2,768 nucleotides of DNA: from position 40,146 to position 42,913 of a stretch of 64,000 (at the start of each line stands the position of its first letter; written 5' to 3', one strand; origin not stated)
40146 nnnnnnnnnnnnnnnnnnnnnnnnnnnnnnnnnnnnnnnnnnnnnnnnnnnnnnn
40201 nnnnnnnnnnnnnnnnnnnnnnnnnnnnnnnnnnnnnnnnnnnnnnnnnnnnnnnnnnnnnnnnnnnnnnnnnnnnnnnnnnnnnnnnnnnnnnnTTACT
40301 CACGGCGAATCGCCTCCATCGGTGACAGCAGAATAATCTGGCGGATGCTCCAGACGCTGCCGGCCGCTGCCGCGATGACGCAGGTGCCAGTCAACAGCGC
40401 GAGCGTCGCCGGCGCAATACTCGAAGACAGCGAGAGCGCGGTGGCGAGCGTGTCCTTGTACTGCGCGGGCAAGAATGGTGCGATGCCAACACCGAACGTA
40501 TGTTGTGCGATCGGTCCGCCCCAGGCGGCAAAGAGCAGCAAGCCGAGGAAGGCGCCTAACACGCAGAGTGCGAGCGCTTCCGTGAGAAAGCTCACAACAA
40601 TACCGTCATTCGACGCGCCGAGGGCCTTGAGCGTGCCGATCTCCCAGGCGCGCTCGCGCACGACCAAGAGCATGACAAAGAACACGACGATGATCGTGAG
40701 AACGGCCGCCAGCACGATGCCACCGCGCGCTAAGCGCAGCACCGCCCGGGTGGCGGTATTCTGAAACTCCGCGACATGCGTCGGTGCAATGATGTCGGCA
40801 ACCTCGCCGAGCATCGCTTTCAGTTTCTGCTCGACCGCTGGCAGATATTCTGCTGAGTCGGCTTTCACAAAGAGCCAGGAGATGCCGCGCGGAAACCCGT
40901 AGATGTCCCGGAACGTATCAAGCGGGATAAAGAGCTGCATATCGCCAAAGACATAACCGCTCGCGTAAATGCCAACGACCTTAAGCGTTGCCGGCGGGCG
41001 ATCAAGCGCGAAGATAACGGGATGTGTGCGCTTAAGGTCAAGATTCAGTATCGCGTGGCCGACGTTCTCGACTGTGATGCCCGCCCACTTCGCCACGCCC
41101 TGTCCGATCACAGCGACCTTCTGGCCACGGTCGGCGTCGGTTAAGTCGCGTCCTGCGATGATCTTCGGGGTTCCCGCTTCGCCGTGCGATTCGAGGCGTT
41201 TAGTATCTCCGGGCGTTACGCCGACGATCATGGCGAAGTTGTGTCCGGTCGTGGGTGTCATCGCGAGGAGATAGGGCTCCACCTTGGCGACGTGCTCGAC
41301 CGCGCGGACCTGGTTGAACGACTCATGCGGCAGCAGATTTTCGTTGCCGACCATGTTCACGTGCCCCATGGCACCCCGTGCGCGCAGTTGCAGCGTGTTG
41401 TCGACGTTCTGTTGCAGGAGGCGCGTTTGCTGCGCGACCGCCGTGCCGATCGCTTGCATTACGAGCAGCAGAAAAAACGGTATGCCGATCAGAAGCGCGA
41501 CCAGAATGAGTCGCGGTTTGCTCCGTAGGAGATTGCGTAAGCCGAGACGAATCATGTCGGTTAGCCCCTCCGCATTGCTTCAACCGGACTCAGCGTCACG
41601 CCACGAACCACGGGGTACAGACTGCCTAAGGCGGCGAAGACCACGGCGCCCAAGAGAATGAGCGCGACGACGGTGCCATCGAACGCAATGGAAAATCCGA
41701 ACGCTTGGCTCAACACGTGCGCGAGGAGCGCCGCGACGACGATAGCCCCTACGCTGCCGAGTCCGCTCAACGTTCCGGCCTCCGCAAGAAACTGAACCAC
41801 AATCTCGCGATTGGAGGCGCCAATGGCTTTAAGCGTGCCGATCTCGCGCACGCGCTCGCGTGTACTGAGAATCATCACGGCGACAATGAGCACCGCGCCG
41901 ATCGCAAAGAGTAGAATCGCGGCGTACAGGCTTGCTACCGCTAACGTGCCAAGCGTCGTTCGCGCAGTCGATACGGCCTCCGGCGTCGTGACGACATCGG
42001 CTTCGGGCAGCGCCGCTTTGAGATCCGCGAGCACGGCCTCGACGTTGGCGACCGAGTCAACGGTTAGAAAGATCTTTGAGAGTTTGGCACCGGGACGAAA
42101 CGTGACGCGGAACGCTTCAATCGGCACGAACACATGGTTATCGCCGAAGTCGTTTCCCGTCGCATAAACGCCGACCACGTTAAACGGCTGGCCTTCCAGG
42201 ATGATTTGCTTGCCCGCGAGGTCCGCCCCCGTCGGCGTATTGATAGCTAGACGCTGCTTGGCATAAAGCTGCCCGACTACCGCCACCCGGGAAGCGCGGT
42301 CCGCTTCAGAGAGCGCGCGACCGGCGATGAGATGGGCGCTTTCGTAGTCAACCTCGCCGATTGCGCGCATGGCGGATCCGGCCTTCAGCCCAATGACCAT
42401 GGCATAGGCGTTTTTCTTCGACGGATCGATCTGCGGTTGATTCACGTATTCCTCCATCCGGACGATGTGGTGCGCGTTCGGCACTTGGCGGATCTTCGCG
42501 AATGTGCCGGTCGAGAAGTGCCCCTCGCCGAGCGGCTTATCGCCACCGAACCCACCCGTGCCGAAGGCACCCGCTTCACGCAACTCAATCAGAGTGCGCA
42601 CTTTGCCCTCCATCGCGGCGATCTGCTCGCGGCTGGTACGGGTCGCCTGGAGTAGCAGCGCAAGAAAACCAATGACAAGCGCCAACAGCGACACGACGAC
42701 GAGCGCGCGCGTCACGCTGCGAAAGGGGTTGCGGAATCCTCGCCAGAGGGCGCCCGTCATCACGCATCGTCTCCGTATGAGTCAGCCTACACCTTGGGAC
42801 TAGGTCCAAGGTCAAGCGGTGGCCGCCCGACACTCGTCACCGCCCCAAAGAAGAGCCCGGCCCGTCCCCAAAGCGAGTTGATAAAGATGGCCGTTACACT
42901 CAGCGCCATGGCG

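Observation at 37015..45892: Reductase-less mer-like mega-operon joining MerT/MerP, a MerR-type regulator, a LolCDE-like ABC system, an odd P1B-ATPase and a periplasm-directed thiol-redox pair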

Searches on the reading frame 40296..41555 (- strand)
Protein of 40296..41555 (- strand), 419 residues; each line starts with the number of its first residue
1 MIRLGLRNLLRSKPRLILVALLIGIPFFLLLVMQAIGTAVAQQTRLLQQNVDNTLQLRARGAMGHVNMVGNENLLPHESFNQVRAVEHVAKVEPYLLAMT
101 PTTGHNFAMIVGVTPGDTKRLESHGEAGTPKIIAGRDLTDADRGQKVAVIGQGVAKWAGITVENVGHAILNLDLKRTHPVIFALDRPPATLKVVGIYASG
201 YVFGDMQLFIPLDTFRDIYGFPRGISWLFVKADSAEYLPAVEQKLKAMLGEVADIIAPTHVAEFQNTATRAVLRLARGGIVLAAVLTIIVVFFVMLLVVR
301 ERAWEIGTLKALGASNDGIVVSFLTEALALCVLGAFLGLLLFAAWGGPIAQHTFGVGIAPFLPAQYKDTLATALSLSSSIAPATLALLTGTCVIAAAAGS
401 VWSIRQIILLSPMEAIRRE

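Call 3: search_protein_families(library=ncbifam, proteins=[window:40296-41555:-], max_evalue=0.01)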
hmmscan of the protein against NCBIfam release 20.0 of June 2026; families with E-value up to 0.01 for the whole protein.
window:40296-41555:- (419 aa): 5 families
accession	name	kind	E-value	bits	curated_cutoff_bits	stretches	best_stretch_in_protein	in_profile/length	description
TIGR03434.1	ADOP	subfamily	9.5e-12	43.8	622.3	1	131-386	543-791/803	ADOP family duplicated permease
TIGR02212.1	lolCE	equivalog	5.1e-11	42.1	362.45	1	56-341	53-334/411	lipoprotein-releasing ABC transporter permease subunit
NF007826.0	PRK10535.1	equivalog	5.2e-06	25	966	1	281-341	530-590/648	macrolide ABC transporter ATP-binding protein/permease MacB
NF038347.1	FtsX_Gpos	exception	2.8e-05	23.6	225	1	229-406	125-293/296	permease-like cell division protein FtsX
NF008357.0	PRK11146.1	exception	0.00013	20.9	439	1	77-341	79-337/414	lipoprotein-releasing ABC transporter permease subunit LolE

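Call 4: search_protein_families(library=pfam, proteins=[window:40296-41555:-], max_evalue=0.01)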
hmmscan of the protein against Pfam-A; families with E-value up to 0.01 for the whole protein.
window:40296-41555:- (419 aa): 2 families
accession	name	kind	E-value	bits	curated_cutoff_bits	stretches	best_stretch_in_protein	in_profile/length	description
PF12704.14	MacB_PCD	-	1e-16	62.3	27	1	18-247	3-206/207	MacB-like periplasmic core domain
PF02687.27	FtsX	-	2.9e-13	50.4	25.5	1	280-408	4-116/120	FtsX-like permease C-terminal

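Call 56: search_protein_families(library=padloc, proteins=[window:40296-41555:-], max_evalue=0.001)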
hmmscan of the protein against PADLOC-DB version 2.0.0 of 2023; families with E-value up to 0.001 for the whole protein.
window:40296-41555:- (419 aa): 2 families
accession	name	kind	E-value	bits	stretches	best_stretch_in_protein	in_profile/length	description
PDLC01991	CARF_m8--CARF_LolE_TM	-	3.7e-07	26.7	1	279-341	439-501/810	-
PDLC01990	CARF_m8--CARF_Beta-galactosidase_LolE_TM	-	0.00015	17.1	1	277-341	1412-1477/1791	-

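Call 64: search_solved_structures(query=window:40296-41555:-, max_evalue=0.01)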
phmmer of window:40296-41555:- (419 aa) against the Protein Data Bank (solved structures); distinct sequences matched with E-value up to 0.01: 8.
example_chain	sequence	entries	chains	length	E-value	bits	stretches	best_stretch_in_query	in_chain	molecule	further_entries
5lil_A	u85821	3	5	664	1.7e-07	33.7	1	91-344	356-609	Macrolide export ATP-binding/permease protein MacB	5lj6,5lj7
5gko_A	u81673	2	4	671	5.1e-06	28.8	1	274-351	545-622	Macrolide export ATP-binding/permease protein MacB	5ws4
9o9x_C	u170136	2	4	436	3.5e-05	26.1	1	282-390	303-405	ABC transporter permease YtrF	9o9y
5xu1_M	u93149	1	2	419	4e-05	25.9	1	291-352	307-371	ABC transporter permeae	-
5nik_J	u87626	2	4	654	0.00016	23.9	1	280-342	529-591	Macrolide export ATP-binding/permease protein MacB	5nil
9w37_A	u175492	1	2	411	0.00018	23.7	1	31-342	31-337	LolF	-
9w2w_A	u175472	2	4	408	0.0002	23.6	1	31-342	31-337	LolF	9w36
9w35_A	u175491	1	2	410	0.0002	23.6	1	31-342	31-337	LolF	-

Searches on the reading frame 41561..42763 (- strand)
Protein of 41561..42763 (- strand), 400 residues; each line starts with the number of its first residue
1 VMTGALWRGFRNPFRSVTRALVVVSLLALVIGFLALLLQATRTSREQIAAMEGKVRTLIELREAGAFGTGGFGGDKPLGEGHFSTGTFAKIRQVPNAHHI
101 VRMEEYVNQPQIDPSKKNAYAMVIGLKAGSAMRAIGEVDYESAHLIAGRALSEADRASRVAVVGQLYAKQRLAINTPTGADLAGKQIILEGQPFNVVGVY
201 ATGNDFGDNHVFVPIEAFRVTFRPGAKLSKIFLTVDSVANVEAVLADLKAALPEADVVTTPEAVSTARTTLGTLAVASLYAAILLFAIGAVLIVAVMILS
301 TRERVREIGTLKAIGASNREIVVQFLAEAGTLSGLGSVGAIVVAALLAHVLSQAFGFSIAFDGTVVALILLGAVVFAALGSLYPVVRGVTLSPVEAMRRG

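Call 3: search_protein_families(library=ncbifam, proteins=[window:41561-42763:-], max_evalue=0.01)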
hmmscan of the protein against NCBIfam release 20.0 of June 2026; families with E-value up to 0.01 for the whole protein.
window:41561-42763:- (400 aa): 8 families
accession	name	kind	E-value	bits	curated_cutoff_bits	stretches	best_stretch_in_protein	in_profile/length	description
TIGR03434.1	ADOP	subfamily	2.7e-19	68.8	622.3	1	144-398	543-801/803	ADOP family duplicated permease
NF007826.0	PRK10535.1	equivalog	5.9e-12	44.6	966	1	158-399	397-647/648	macrolide ABC transporter ATP-binding protein/permease MacB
TIGR02212.1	lolCE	equivalog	7.7e-09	35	362.45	1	189-398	179-409/411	lipoprotein-releasing ABC transporter permease subunit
TIGR01185.1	devC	equivalog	3.8e-07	29.4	290.35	1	194-371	170-356/380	ABC transporter permease DevC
TIGR00439.2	FtsX_Gneg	equivalog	7.8e-05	22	255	1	239-374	131-266/292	permease-like cell division protein FtsX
NF038347.1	FtsX_Gpos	exception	8.1e-05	22.1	225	1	256-378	149-271/296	permease-like cell division protein FtsX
NF038346.1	FtsX_actino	exception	0.00028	20.4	250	1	269-381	174-298/308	permease-like cell division protein FtsX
NF008076.0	PRK10814.1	exception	0.00076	18.6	473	1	193-398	183-397/399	lipoprotein-releasing ABC transporter permease subunit LolC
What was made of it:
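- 41561..42763 (-): Type VII ABC (MacB/LolC-like) permease 1: FtsX plus MacB periplasmic core domain, no cysteines. All NCBIfam families are far below cut-off (call 3).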

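Call 4: search_protein_families(library=pfam, proteins=[window:41561-42763:-], max_evalue=0.01)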
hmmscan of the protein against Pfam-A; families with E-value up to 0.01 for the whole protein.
window:41561-42763:- (400 aa): 2 families
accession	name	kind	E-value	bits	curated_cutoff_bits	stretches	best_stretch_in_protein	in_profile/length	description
PF02687.27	FtsX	-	4.4e-17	62.7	25.5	1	281-392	3-119/120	FtsX-like permease C-terminal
PF12704.14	MacB_PCD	-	2.9e-16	60.8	27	1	27-250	12-206/207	MacB-like periplasmic core domain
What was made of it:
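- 41561..42763 (-): Pfam FtsX 62.7 and MacB_PCD 60.8 (call 4).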

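Call 56: search_protein_families(library=padloc, proteins=[window:41561-42763:-], max_evalue=0.001)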
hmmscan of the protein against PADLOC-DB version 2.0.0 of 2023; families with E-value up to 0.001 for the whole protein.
window:41561-42763:- (400 aa): 1 family
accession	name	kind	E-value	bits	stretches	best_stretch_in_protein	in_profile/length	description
PDLC01991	CARF_m8--CARF_LolE_TM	-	0.00025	17.3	1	226-391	386-550/810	-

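Call 65: search_solved_structures(query=window:41561-42763:-, max_evalue=0.01)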
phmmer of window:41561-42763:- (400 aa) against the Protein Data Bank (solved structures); distinct sequences matched with E-value up to 0.01: 9.
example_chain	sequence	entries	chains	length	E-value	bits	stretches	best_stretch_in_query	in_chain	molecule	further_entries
5lil_A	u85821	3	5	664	8.2e-17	64.7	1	103-398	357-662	Macrolide export ATP-binding/permease protein MacB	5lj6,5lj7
5nik_J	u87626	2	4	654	6.3e-11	45.4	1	176-399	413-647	Macrolide export ATP-binding/permease protein MacB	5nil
5gko_A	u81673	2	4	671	4.7e-09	39.2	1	183-399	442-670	Macrolide export ATP-binding/permease protein MacB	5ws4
5xu1_M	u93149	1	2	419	5.7e-08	35.6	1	145-398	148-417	ABC transporter permeae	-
9o9x_C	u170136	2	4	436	2.9e-06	30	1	220-357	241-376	ABC transporter permease YtrF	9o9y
7arh_C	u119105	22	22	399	1.8e-05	27.4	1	176-398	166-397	Lipoprotein-releasing ABC transporter permease subunit LolC | Lipo-releasing system transmembrane protein lolC | Lipoprotein-releasing system transmembrane prot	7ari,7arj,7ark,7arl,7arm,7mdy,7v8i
7w78_B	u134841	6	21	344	8.1e-05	25.3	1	279-381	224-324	Putative ABC transport system integral membrane protein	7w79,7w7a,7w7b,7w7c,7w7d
7mdx_A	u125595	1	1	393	0.00044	22.8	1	176-395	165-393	Lipoprotein-releasing system transmembrane protein LolC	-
8idb_C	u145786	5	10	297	0.00045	22.8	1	255-355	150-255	Cell division protein FtsX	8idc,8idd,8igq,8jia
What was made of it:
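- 41561..42763 (-): Best solved relative is MacB, E 8e-17 (call 65).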
